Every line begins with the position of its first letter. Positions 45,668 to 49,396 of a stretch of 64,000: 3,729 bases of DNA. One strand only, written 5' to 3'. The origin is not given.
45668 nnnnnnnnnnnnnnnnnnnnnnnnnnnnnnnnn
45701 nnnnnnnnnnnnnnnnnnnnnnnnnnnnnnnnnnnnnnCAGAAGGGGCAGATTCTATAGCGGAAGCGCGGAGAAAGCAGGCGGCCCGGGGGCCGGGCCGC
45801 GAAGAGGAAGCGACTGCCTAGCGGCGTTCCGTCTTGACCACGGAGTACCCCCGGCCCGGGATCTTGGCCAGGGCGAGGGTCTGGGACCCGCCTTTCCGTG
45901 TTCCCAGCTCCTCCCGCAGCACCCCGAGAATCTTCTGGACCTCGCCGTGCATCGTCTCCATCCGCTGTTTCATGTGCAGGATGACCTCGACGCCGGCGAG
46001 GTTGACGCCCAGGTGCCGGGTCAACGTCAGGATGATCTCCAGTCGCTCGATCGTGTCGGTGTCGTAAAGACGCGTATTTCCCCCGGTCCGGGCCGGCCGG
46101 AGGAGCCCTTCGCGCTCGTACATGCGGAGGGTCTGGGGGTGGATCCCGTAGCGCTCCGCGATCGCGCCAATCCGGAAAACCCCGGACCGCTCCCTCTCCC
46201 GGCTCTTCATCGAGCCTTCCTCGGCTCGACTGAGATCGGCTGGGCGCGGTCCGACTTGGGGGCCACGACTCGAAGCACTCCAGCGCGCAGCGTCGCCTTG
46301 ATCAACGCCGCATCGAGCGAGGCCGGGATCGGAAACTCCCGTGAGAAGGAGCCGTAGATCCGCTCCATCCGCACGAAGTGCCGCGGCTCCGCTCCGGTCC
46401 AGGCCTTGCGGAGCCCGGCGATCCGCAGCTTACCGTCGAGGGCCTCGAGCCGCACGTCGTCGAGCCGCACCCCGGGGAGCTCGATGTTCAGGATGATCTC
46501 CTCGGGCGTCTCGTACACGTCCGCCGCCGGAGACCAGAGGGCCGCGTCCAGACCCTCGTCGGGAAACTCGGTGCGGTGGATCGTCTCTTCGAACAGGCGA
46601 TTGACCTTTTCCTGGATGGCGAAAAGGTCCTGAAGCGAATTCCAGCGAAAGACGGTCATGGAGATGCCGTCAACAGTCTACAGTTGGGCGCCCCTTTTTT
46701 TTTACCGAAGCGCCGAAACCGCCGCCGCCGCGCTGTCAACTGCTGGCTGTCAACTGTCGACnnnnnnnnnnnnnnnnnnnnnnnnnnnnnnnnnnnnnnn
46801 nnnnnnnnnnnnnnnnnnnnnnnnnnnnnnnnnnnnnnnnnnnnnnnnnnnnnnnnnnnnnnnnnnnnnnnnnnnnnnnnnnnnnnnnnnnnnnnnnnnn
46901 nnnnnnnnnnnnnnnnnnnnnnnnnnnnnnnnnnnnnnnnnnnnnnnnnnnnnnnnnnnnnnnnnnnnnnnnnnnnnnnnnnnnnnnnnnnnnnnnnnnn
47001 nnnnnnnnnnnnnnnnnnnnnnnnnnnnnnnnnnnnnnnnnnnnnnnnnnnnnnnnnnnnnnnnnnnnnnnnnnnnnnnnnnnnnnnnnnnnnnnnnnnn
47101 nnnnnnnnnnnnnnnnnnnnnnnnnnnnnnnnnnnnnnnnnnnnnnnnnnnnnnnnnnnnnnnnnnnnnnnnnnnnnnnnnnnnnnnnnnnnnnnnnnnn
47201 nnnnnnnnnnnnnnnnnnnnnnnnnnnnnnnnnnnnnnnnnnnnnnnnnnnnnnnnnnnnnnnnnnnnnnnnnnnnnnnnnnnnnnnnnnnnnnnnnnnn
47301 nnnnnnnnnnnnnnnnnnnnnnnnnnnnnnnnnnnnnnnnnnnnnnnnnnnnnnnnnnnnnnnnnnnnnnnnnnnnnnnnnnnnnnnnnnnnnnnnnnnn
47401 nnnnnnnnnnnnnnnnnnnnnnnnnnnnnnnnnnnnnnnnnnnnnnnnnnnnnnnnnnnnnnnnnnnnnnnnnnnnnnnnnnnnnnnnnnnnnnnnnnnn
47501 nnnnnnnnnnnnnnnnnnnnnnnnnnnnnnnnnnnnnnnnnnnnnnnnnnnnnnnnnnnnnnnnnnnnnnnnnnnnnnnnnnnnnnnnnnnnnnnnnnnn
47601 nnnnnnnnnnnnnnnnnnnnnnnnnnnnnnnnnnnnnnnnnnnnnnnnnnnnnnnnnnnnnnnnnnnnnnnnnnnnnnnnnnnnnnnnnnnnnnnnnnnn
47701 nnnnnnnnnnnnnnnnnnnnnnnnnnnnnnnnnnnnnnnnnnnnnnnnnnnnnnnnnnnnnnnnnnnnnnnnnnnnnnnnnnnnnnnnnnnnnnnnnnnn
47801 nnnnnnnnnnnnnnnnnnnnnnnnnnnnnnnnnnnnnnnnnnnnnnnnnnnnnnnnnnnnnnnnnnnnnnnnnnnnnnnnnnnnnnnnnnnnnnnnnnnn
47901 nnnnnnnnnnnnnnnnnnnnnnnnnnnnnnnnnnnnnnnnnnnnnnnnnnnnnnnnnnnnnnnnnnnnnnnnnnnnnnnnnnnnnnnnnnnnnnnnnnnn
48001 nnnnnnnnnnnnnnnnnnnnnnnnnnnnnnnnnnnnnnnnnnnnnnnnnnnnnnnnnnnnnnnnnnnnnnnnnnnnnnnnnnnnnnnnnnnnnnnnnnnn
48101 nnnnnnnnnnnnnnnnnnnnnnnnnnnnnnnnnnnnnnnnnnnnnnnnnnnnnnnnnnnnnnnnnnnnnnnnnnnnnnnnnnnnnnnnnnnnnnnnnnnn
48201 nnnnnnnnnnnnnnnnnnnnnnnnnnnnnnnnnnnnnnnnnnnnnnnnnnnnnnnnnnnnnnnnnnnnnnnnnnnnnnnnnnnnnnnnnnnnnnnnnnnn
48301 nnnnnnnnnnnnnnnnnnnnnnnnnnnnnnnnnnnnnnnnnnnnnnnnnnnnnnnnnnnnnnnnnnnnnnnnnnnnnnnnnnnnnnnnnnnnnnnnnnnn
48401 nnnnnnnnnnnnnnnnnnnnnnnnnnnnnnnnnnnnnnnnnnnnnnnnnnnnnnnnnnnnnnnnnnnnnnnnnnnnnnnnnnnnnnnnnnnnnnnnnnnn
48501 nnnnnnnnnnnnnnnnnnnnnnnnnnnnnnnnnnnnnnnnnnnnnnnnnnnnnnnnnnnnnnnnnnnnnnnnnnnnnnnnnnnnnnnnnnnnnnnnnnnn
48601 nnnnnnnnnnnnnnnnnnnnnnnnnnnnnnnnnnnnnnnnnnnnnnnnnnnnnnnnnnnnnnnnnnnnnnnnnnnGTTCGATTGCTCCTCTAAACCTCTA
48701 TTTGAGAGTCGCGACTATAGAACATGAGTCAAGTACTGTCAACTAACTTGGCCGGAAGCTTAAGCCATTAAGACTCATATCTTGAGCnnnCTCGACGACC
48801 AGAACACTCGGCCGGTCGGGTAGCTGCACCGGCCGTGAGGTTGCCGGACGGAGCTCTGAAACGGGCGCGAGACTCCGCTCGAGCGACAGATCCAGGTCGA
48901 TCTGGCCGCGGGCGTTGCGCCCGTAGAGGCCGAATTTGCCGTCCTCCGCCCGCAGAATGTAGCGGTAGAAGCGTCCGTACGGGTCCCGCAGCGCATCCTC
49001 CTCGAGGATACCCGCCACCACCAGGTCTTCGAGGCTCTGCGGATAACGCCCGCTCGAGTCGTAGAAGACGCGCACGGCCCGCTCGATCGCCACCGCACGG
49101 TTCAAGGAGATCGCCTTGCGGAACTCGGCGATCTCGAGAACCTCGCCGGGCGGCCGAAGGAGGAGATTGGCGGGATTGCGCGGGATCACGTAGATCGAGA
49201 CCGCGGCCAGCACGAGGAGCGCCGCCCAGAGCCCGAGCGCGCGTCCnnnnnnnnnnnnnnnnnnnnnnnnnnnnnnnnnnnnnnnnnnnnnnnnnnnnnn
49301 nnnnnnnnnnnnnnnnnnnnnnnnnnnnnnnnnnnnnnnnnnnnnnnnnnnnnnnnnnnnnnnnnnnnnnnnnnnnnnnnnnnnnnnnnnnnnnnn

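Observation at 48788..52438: DUF1844 / TPR-zinc-ribbon membrane protein / DUF4388-TM-pseudopilin-like operon of unknown function upstream of dnaK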

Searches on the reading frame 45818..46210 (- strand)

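Call 4: search_protein_families(library=pfam, proteins=[window:45818-46210:-], max_evalue=0.01)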
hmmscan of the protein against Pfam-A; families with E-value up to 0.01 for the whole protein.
window:45818-46210:- (130 aa): 5 families
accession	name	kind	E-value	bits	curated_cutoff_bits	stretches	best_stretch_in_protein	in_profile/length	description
PF13411.12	MerR_1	-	5.4e-18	65.3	21.6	1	12-79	1-67/69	MerR HTH family regulatory protein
PF00376.29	MerR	-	1.1e-11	44.8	28.2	1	13-49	1-38/38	MerR family regulatory protein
PF13591.12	MerR_2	-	1.4e-11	44.4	29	1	16-93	5-81/84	MerR HTH family regulatory protein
PF13338.12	AbiEi_4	-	0.0008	19.9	25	1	6-38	8-39/49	Transcriptional regulator, AbiEi antitoxin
PF12728.13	HTH_17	-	0.0022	18.6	27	1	15-56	5-45/51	Helix-turn-helix domain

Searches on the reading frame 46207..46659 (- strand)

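Call 4: search_protein_families(library=pfam, proteins=[window:46207-46659:-], max_evalue=0.01)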
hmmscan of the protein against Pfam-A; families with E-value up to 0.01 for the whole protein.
window:46207-46659:- (150 aa): 2 families
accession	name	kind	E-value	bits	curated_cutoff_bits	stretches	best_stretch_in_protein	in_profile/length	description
PF00011.27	HSP20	-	1.6e-15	57.5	20.8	1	48-141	2-96/102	Hsp20/alpha crystallin family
PF17886.7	ArsA_HSP20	-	0.0008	19.4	22.5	1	54-131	3-61/63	HSP20-like domain found in ArsA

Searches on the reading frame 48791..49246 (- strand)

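Call 5: search_protein_families(library=pfam, proteins=[window:48791-49246:-], max_evalue=10)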
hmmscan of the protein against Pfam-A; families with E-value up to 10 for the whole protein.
seq(152 aa): 1 family
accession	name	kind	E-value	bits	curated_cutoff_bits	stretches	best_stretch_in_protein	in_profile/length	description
PF08334.16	T2SSG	-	0.0057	17.1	21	1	55-112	22-92/108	Type II secretion system (T2SS), protein G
